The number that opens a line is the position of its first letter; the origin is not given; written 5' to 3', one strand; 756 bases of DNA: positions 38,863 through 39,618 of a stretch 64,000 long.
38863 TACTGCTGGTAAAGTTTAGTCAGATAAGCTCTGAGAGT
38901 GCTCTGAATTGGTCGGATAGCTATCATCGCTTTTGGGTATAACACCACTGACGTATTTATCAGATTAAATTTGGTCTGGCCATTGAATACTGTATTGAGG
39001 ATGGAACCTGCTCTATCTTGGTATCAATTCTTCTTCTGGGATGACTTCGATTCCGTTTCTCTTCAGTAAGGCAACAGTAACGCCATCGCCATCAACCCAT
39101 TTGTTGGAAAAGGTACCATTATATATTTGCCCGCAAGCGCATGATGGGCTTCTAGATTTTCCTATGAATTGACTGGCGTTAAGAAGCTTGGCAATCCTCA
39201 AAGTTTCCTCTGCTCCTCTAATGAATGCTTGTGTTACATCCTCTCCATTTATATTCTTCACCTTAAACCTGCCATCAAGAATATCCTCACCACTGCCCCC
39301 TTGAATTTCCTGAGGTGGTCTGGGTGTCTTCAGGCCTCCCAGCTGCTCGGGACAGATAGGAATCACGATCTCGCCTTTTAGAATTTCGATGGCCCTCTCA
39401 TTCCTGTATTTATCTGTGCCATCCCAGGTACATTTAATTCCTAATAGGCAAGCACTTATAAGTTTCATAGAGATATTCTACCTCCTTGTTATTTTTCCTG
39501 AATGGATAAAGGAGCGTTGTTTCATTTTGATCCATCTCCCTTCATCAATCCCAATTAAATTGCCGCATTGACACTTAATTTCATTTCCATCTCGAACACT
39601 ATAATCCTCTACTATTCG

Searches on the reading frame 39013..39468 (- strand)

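Call 70: search_protein_families(library=pfam, proteins=[window:39013-39468:-], max_evalue=0.00001)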
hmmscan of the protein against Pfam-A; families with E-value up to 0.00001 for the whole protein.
window:39013-39468:- (151 aa): 1 family
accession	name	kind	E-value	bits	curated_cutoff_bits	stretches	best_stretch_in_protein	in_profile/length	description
PF04463.17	2-thiour_desulf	-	1.9e-40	138.6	34.7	1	3-147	2-141/141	2-thiouracil desulfurase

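Call 73: search_protein_families(library=ncbifam, proteins=[window:39013-39468:-], max_evalue=0.000001)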
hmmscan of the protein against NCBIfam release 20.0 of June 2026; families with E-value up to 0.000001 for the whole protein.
window:39013-39468:- (151 aa): 0 families
